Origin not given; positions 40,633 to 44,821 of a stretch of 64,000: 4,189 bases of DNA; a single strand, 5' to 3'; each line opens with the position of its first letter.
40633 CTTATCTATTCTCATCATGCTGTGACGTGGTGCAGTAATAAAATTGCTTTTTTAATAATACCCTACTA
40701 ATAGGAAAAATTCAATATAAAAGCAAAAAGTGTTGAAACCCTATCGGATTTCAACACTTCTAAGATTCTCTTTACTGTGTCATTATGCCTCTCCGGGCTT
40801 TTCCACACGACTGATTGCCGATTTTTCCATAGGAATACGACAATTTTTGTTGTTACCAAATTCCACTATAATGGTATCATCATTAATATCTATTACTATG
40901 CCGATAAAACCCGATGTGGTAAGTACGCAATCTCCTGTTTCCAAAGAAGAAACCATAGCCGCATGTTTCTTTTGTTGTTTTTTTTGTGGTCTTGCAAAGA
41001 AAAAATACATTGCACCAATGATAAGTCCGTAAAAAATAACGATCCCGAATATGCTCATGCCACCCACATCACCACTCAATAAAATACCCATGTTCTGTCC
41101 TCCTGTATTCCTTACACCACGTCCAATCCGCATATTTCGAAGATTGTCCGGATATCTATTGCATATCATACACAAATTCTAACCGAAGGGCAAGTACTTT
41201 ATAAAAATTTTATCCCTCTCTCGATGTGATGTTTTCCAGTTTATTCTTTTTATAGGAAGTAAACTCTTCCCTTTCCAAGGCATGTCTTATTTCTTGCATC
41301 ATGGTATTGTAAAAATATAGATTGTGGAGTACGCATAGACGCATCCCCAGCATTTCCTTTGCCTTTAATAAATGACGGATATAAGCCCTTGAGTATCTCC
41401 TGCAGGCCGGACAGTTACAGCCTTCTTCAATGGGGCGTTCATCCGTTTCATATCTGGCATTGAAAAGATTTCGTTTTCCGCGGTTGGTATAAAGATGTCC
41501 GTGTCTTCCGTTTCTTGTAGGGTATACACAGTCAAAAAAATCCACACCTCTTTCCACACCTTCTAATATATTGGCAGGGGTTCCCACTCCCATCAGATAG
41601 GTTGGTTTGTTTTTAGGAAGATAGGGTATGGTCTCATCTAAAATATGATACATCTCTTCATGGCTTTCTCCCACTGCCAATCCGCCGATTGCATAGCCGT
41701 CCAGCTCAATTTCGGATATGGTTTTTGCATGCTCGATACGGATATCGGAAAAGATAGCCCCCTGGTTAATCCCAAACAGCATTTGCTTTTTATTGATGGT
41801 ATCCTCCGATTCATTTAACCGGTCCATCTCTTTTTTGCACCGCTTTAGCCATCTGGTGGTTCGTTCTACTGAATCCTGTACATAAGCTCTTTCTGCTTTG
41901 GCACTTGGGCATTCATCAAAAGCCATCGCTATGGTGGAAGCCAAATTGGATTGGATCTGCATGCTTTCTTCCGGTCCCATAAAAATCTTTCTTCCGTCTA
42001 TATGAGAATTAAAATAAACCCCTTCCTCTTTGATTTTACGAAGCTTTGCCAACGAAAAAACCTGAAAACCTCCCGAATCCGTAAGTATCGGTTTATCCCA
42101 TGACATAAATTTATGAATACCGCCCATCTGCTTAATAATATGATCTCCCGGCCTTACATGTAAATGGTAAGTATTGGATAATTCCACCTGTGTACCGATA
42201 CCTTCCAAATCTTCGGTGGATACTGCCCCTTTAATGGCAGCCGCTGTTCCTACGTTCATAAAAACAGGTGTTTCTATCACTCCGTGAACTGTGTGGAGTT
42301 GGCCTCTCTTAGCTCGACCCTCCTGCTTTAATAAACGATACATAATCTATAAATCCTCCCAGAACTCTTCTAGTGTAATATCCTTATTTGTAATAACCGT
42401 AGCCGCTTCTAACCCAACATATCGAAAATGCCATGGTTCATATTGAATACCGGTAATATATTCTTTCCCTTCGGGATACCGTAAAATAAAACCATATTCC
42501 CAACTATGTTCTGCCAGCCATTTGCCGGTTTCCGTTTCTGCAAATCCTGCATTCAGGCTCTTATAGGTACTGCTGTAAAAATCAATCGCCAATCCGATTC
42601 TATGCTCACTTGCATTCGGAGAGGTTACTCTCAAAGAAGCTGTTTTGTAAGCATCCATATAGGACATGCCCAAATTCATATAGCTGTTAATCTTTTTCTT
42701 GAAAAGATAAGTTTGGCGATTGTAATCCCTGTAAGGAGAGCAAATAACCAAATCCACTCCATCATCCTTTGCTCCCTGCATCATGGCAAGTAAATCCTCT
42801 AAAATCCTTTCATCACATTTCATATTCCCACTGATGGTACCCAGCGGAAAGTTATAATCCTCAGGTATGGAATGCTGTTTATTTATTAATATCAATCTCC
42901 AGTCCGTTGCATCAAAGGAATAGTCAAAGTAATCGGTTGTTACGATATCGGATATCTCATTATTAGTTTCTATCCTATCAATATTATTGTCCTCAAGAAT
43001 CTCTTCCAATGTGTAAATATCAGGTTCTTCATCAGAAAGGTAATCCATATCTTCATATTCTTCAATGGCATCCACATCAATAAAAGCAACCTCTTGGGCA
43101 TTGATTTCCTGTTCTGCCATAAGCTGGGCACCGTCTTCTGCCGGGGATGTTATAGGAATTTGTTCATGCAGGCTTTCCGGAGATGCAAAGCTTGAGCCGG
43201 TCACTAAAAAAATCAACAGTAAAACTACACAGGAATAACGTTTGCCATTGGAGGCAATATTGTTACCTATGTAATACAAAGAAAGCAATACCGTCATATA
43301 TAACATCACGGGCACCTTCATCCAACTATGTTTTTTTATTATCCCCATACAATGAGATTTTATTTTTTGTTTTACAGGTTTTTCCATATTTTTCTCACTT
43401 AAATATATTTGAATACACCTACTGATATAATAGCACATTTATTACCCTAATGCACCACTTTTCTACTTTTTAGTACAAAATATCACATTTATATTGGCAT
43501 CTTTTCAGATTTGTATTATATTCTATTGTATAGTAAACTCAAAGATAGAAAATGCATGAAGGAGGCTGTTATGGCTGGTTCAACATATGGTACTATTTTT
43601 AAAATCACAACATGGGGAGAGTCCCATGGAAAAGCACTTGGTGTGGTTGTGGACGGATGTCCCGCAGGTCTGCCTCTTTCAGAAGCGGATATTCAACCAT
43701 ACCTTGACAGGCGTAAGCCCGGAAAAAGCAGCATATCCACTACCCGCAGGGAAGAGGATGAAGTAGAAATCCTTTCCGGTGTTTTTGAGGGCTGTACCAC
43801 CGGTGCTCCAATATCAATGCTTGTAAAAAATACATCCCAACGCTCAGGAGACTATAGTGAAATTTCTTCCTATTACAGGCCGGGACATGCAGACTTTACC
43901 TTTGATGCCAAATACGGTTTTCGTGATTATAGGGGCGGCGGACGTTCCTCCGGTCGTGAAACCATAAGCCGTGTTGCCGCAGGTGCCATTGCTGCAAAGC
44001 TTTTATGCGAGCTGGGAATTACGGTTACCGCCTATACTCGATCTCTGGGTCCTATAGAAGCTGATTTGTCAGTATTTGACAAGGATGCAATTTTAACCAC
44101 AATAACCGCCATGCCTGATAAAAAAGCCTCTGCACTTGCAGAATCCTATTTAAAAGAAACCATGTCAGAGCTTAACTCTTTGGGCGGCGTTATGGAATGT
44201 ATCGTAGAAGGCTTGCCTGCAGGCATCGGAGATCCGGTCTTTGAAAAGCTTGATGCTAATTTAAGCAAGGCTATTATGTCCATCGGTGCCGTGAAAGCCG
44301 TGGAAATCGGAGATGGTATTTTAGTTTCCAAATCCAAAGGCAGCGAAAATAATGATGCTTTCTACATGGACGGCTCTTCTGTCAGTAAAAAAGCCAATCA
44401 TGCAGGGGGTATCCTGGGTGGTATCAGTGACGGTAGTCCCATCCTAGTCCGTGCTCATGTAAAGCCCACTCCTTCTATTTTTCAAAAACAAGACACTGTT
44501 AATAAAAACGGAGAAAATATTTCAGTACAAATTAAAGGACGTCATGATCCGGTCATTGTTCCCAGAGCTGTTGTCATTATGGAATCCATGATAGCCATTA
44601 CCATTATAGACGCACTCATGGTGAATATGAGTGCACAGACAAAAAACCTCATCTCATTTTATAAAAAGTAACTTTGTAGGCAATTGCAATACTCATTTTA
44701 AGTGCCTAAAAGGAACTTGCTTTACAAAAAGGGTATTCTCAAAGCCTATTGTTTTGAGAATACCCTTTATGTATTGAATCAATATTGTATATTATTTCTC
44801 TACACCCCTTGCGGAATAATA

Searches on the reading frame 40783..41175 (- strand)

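Call 22: search_protein_families(library=pfam, proteins=[window:40783-41175:-], max_evalue=0.001)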
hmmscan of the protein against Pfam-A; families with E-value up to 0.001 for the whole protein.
window:40783-41175:- (130 aa): 1 family
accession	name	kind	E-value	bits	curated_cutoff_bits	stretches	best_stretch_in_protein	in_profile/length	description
PF02699.20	YajC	-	4.3e-27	94.2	28.2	1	46-122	3-77/78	Preprotein translocase subunit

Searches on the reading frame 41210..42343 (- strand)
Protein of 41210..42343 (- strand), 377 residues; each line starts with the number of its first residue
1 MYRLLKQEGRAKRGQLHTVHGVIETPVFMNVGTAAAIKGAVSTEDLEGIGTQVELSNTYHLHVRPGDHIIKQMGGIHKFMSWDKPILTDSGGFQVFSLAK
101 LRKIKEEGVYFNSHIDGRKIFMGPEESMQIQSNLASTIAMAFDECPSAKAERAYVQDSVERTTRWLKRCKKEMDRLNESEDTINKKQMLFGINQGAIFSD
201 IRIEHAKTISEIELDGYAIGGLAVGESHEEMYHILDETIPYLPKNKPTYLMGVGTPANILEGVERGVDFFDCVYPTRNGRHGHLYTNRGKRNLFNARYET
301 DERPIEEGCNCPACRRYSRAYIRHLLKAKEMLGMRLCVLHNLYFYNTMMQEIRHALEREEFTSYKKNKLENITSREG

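Call 22: search_protein_families(library=pfam, proteins=[window:41210-42343:-], max_evalue=0.001)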
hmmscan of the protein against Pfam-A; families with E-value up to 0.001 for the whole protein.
window:41210-42343:- (377 aa): 1 family
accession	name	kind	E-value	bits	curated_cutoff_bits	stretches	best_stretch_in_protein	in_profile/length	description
PF01702.25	TGT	-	9.1e-159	528.7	26.3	1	11-371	3-354/357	Queuine tRNA-ribosyltransferase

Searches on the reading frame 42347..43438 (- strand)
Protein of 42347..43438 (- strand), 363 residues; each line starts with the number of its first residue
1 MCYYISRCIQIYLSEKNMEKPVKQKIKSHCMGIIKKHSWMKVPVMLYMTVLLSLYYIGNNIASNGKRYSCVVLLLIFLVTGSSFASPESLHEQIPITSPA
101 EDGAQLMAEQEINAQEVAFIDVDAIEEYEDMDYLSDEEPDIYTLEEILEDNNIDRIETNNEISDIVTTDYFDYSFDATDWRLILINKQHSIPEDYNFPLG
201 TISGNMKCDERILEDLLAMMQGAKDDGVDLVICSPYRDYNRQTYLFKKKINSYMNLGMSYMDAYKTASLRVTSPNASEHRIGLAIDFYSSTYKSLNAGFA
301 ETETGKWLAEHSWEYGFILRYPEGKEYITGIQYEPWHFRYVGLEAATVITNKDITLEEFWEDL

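Call 22: search_protein_families(library=pfam, proteins=[window:42347-43438:-], max_evalue=0.001)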
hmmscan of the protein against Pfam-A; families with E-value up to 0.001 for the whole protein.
window:42347-43438:- (363 aa): 1 family
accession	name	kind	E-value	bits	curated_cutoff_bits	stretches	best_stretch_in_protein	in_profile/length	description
PF02557.22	VanY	-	5.2e-36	123.8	25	1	207-342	3-131/132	D-alanyl-D-alanine carboxypeptidase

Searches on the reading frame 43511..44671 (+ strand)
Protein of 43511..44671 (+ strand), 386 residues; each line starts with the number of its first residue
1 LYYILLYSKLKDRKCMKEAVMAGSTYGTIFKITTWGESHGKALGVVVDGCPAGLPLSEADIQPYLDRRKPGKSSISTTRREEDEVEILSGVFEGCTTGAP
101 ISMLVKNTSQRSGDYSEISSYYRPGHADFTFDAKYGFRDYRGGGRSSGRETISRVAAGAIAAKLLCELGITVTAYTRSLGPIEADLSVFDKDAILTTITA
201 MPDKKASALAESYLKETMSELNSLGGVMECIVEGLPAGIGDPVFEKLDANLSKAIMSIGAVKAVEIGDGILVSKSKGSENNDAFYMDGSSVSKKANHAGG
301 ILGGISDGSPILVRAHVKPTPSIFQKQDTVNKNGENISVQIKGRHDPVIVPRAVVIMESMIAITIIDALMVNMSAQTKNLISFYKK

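Call 22: search_protein_families(library=pfam, proteins=[window:43511-44671:+], max_evalue=0.001)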
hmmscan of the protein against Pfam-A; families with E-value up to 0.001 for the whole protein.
window:43511-44671:+ (386 aa): 1 family
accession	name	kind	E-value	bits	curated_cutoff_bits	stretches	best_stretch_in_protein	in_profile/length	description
PF01264.26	Chorismate_synt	-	8.4e-137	455.7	27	1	30-370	1-327/327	Chorismate synthase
